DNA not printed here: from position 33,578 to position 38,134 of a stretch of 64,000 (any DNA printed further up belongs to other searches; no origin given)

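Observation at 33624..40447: Complete type II-A CRISPR-Cas9 locus: tracrRNA, cas9-cas1-cas2-csn2, leader and array, all apparently intact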

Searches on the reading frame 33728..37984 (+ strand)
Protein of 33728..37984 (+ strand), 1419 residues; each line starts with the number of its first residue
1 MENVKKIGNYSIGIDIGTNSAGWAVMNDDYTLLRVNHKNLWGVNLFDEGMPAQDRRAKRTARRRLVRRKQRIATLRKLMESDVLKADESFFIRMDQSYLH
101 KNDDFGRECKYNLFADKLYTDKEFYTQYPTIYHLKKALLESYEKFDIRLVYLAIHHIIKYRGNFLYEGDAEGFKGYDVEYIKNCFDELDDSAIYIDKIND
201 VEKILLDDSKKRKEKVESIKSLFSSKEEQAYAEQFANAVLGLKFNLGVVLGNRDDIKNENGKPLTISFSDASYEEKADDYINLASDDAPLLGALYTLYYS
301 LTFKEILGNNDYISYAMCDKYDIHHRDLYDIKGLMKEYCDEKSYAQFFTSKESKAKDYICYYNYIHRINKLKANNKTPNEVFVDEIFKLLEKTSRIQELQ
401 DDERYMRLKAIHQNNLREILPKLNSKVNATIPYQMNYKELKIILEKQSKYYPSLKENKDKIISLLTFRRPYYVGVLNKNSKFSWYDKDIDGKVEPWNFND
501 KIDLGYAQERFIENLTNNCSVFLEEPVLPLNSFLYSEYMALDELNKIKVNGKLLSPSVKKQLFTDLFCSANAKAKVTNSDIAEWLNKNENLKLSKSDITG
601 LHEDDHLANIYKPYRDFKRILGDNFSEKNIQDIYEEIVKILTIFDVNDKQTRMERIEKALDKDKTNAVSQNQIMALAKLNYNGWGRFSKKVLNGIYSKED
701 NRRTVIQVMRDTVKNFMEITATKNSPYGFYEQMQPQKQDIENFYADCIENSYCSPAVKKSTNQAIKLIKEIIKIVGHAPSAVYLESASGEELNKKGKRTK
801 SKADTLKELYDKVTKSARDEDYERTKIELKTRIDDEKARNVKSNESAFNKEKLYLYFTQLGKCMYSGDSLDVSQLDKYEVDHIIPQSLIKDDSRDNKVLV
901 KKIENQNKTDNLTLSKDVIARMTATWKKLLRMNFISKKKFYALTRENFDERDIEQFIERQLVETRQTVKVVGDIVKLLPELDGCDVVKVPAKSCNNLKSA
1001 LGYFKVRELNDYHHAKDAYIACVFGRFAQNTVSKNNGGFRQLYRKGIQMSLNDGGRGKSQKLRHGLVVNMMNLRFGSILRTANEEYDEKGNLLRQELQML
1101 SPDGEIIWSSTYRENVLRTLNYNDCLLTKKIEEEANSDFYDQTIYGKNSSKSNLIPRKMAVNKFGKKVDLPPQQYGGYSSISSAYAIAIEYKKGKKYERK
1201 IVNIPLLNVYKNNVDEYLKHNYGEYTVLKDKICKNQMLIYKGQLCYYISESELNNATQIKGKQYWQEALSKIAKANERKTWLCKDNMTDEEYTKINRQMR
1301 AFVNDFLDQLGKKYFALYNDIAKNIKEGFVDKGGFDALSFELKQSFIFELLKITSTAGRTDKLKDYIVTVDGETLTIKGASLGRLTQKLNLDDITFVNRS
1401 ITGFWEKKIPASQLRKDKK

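Call 5: search_protein_families(library=ncbifam, proteins=[window:33728-37984:+])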
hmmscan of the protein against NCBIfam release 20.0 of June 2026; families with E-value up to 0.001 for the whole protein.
window:33728-37984:+ (1419 aa): 2 families
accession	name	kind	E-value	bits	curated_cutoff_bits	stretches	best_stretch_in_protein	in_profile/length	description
TIGR01865.2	cas_Csn1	equivalog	3.4e-221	737.5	100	1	10-1403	1-1069/1070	type II CRISPR RNA-guided endonuclease Cas9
NF049971.1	CRISPR_Cas9d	exception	1.7e-15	56.7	375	2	634-912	331-597/986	type II CRISPR RNA-guided endonuclease Cas9d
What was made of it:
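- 33728..37987 (+): cas9, 1419 aa. TIGR01865 scores 737 bits (call 5).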

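Call 6: search_protein_families(library=pfam, proteins=[window:33728-37984:+])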
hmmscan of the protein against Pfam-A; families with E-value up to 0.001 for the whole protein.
window:33728-37984:+ (1419 aa): 5 families
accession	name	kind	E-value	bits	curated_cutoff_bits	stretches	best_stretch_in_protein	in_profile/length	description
PF16592.10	Cas9_REC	-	1.9e-113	380.5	25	1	188-725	16-531/541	REC lobe of CRISPR-associated endonuclease Cas9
PF16595.10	Cas9_PI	-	9.9e-28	98.1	25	1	1139-1407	4-265/265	PAM-interacting domain of CRISPR-associated endonuclease Cas9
PF13395.12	HNH_4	-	3.4e-17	62.6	22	1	863-911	1-51/54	HNH endonuclease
PF22702.2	Cas9_RuvC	-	5.8e-09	36.6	27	1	986-1132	28-151/151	Cas9 RuvC domain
PF16593.10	Cas9-BH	-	0.0002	21.5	26.3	1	55-86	1-32/33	Bridge helix of CRISPR-associated endonuclease Cas9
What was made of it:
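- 33728..37987 (+): Pfam finds REC, PI, HNH and RuvC above cut-off, and the bridge helix below it (call 6).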

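Call 7: search_solved_structures(query=window:33728-37984:+, max_evalue=0.00001)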
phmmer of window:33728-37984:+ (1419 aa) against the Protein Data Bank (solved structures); distinct sequences matched with E-value up to 0.00001: 64 (the best 60 are shown).
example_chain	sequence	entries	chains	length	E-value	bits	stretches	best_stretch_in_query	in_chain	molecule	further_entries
9vj8_S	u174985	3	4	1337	2.3e-145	489.7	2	9-1025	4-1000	CRISPR-associated endonuclease Cas9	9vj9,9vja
9jwk_A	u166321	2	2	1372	2.5e-134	453.1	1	2-1046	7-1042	CRISPR-associated endonuclease Cas9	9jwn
6mcb_A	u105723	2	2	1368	6.4e-129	435.2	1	9-1207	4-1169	CRISPR-associated endonuclease Cas9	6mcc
4zt0_A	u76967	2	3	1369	7.5e-129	435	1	9-1207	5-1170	CRISPR-associated endonuclease Cas9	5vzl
7s36_P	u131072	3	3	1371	1.3e-128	434.1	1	9-1202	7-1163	CRISPR-associated endonuclease Cas9/Csn1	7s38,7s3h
7v59_B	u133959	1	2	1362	1.7e-128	433.8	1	9-1202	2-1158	CRISPR-associated endonuclease Cas9/Csn1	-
8fzt_E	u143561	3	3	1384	1.7e-128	433.7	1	9-1286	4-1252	CRISPR-associated endonuclease Cas9/Csn1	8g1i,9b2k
5f9r_B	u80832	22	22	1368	2.1e-128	433.5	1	9-1207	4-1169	CRISPR-associated endonuclease Cas9/Csn1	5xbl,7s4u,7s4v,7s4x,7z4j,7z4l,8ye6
6ifo_A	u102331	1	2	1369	2.4e-128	433.3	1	9-1207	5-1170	CRISPR-associated endonuclease Cas9/Csn1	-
7s37_P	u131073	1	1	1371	2.5e-128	433.2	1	9-1207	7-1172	CRISPR-associated endonuclease Cas9/Csn1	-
4cmp_A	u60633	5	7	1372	2.5e-128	433.2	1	9-1207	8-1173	CRISPR-ASSOCIATED ENDONUCLEASE CAS9/CSN1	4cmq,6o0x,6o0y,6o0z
8tzz_A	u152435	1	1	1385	8.4e-128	431.5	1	8-1202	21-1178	CRISPR-associated endonuclease Cas9/Csn1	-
8u3y_A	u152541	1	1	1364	1.3e-127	430.8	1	9-1202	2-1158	CRISPR-associated endonuclease Cas9/Csn1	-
8pj9_A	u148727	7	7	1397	1.6e-127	430.5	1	10-1204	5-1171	CRISPR-associated endonuclease Cas9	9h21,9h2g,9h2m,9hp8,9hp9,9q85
8spq_A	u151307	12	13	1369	2.2e-127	430.1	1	9-1202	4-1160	CRISPR-associated endonuclease Cas9/Csn1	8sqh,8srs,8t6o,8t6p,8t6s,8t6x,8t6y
8hnt_A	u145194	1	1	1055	1.2e-17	66.5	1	743-1022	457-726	CRISPR-associated endonuclease Cas9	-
8ja0_A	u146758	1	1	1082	1.6e-17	66.1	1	742-1022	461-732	CRISPR-associated endonuclease Cas9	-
6kc8_A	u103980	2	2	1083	1.6e-17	66.1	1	742-1022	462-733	CRISPR-associated endonuclease Cas9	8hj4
6jdq_A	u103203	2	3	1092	1.7e-17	66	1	742-1022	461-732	CRISPR-associated endonuclease Cas9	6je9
8hnw_A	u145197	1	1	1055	3e-16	61.9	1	743-1022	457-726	CRISPR-associated endonuclease Cas9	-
6jdv_A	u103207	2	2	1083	4e-16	61.4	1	742-1022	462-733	CRISPR-associated endonuclease Cas9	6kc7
8hnv_A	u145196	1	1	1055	3.4e-15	58.4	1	743-1022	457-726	CRISPR-associated endonuclease Cas9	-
6je4_A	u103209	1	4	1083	4.7e-15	57.9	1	742-1022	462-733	CRISPR-associated endonuclease Cas9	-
8hud_A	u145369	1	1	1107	5e-13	51.2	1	438-1022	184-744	CRISPR-associated endonuclease Cas9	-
8zcy_A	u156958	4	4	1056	1.4e-11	46.4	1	437-1021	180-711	CRISPR-associated endonuclease Cas9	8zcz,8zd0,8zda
7enr_A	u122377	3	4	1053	2.6e-11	45.5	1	437-1021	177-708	CRISPR-associated endonuclease Cas9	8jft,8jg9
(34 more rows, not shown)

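Call 9: find_homologous_proteins(query=window:33728-37984:+, max_evalue=1e-50)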
Query window:33728-37984:+ (1419 aa): 2514 proteins with E <= 1e-50 among 8000 candidates; the best 120 are listed.
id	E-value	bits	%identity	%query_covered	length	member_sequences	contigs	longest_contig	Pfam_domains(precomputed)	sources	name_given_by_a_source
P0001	0.0e+0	2353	74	100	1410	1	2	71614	PF16592.11,PF13395.13,PF22702.3,PF16593.12,PF16595.11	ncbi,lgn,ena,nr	ncbi:MAG: type II CRISPR RNA-guided endonuclease Cas9 [Clostridia bacterium]|nr:type II CRISPR RNA-g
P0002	0.0e+0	2297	73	100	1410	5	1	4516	PF16592.11,PF13395.13,PF22702.3,PF16593.12,PF16595.11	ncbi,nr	ncbi:MAG: type II CRISPR RNA-guided endonuclease Cas9 [Clostridia bacterium]|nr:type II CRISPR RNA-g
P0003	0.0e+0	1853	61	100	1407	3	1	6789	PF16592.11,PF13395.13,PF22702.3,PF16593.12,PF16595.11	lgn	-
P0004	0.0e+0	1748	57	100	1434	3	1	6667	PF16592.11,PF13395.13,PF22702.3,PF16593.12,PF16595.11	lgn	-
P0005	0.0e+0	1684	57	99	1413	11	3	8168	PF16592.11,PF13395.13,PF22702.3,PF16593.12,PF16595.11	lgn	-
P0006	0.0e+0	1024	41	99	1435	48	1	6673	PF16592.11,PF13395.13,PF22702.3,PF16593.12,PF16595.11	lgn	-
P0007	9.4e-295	1000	40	99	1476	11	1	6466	PF16592.11,PF13395.13,PF22702.3,PF16593.12,PF16595.11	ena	-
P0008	4.5e-290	984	39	99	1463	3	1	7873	PF16592.11,PF13395.13,PF22702.3,PF16593.12,PF16595.11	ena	-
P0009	1.1e-286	973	41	99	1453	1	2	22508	PF16592.11,PF13395.13,PF22702.3,PF16593.12,PF16595.11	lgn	-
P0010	1.9e-285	969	41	99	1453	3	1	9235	PF16592.11,PF13395.13,PF22702.3,PF16593.12,PF16595.11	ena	-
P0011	1.2e-284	966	41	99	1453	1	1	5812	PF16592.11,PF13395.13,PF22702.3,PF16593.12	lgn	-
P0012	1.8e-284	966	41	99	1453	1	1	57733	PF16592.11,PF13395.13,PF22702.3,PF16593.12,PF16595.11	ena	-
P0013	1.0e-283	963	41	99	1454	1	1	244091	PF16592.11,PF13395.13,PF22702.3,PF16593.12,PF16595.11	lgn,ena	-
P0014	2.6e-283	962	41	99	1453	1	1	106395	PF16592.11,PF13395.13,PF22702.3,PF16593.12,PF16595.11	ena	-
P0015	3.7e-282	958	41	99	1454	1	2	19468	PF16592.11,PF13395.13,PF22702.3,PF16593.12,PF16595.11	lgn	-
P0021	1.5e-273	929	40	100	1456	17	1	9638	PF16592.11,PF13395.13,PF22702.3,PF16593.12,PF16595.11,PF18541.8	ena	-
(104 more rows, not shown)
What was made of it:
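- Closest known: Group 1 type II-A loci. Different: Relatives are 74, 73, 61, 57 and 57% identical, and then 41% or less (call 9).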

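Call 15: find_related_loci(query=window:33728-37984:+, collection=genome_contigs, flank=6000)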
Query window:33728-37984:+ (1419 aa) in genome_contigs; peptide patterns used: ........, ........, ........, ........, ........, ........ (x = any residue, [..] = any of these).
172 stretches matched a pattern; 156 encode a relative of the query (tblastn E <= 1e-3); the best 80 are kept; 80 distinct loci.
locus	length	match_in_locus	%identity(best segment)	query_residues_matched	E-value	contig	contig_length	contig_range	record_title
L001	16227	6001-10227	74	1-1418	0e+0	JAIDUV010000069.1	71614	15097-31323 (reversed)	MAG: Clostridia bacterium isolate SC0369_comb_17 SC0369_comb_17_contig_69, whole genome shotgun sequence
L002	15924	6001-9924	34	9-1405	1e-178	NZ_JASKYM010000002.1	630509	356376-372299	Romboutsia sedimentorum strain RC002 contig00002, whole genome shotgun sequence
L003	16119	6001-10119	32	4-1409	3e-173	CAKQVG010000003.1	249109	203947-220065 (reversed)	MAG: uncultured Clostridia bacterium isolate REFINED_METABAT215_TOP10_CONTIGS_1500_ASSEMBLY_K77_MERGED__Hadza_PheChl_Fib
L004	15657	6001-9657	33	1-1242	7e-172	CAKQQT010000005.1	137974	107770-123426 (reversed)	MAG: uncultured Clostridia bacterium isolate REFINED_METABAT215_TOP10_CONTIGS_1500_ASSEMBLY_K77_MERGED__Hadza_PheChl_Fib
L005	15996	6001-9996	34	5-1405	3e-171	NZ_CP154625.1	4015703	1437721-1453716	Terrisporobacter vanillatitrophus strain COM chromosome, complete genome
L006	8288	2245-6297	31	10-1409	8e-170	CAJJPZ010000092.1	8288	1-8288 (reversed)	MAG TPA_asm: uncultured Eubacterium sp. isolate ERR260134-bin.27 genome assembly, contig: NODE_5727_length_8288_cov_3.89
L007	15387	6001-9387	34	10-1206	9e-168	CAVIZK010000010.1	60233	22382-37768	Paludibacteraceae bacterium isolate H07656-L1_cleanbin_000002 genome assembly, contig: Spades_H07656-L1_contig_115, whol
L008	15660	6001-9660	33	10-1274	2e-167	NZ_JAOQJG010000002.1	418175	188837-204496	Anaerostipes amylophilus strain H1_26 .13414_6_14.2, whole genome shotgun sequence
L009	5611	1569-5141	33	10-1242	3e-170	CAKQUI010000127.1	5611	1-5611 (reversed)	MAG: uncultured Clostridia bacterium isolate REFINED_METABAT215_TOP10_CONTIGS_1500_ASSEMBLY_K77_MERGED__Hadza_PheChl_Fib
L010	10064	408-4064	33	10-1274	5e-171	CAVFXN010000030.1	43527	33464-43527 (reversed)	Bacteroidaceae bacterium isolate SRR8978373_cleanbin_000004 genome assembly, contig: Spades_SRR8978373_contig_45, whole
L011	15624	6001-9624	34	10-1242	5e-166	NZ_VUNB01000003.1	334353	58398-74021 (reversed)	Baileyella intestinalis strain RF-744-FAT-WT-3 seq3, whole genome shotgun sequence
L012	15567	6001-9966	32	5-1408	6e-165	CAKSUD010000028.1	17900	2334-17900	MAG: uncultured Clostridia bacterium isolate REFINED_METABAT215_TOP10_CONTIGS_1500_ASSEMBLY_K77_MERGED__Hadza_MoBio_hadz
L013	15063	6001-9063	35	5-1033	2e-164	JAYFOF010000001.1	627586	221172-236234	MAG: Erysipelotrichaceae bacterium isolate 5C_77 c_5C_000000177654, whole genome shotgun sequence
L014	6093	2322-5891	33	10-1242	4e-167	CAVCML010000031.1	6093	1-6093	Bacteroidaceae bacterium isolate SRR8978360_cleanbin_000001 genome assembly, contig: Spades_SRR8978360_contig_720, whole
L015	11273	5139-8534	33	1-1206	5e-164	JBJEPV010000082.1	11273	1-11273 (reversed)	MAG: Candidatus Fimenecus sp. isolate FUKU07_bin.003 NODE_2340_length_11273_cov_7.269299, whole genome shotgun sequence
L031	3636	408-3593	35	3-1053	6e-163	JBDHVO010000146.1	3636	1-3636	MAG: Proteocatella sp. isolate AS-MESO-OLR.231 NODE_103827_length_3636_cov_3.734757, whole genome shotgun sequence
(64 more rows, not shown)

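Call 42: find_encoding_contigs(protein=P0003, flank=4000, max_places=2)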
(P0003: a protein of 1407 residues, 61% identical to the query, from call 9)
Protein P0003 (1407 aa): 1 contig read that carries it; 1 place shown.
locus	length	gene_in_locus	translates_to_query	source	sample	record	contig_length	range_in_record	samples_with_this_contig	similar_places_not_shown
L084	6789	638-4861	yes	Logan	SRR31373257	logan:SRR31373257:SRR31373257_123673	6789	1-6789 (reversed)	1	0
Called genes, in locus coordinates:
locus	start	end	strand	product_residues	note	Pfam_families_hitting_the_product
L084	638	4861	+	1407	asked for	PF16593:Cas9-BH, PF16592:Cas9_REC, PF13395:HNH_4, PF22702:Cas9_RuvC, PF16595:Cas9_PI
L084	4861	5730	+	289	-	PF01867:Cas_Cas1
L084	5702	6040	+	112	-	PF09827:CRISPR_Cas2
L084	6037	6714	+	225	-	PF09711:Cas_Csn2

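Call 43: find_encoding_contigs(protein=P0005, flank=4000, max_places=2)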
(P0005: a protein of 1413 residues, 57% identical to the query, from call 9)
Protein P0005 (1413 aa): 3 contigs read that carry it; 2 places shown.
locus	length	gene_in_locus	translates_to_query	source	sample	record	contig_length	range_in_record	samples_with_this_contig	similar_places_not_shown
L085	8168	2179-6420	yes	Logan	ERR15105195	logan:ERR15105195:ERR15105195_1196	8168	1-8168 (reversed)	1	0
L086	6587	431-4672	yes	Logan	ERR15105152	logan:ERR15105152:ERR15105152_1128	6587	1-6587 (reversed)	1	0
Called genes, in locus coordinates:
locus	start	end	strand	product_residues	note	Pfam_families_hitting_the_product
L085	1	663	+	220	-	?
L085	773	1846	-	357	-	PF00044:Gp_dh_N, PF02800:Gp_dh_C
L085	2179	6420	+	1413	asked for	PF16593:Cas9-BH, PF16592:Cas9_REC, PF13395:HNH_4, PF22702:Cas9_RuvC, PF16595:Cas9_PI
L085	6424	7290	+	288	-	PF01867:Cas_Cas1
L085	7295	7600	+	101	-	PF09827:CRISPR_Cas2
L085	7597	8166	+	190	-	?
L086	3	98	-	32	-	?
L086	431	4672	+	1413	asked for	PF16593:Cas9-BH, PF16592:Cas9_REC, PF13395:HNH_4, PF22702:Cas9_RuvC, PF16595:Cas9_PI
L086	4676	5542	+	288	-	PF01867:Cas_Cas1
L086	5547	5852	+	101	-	PF09827:CRISPR_Cas2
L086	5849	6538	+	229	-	PF09711:Cas_Csn2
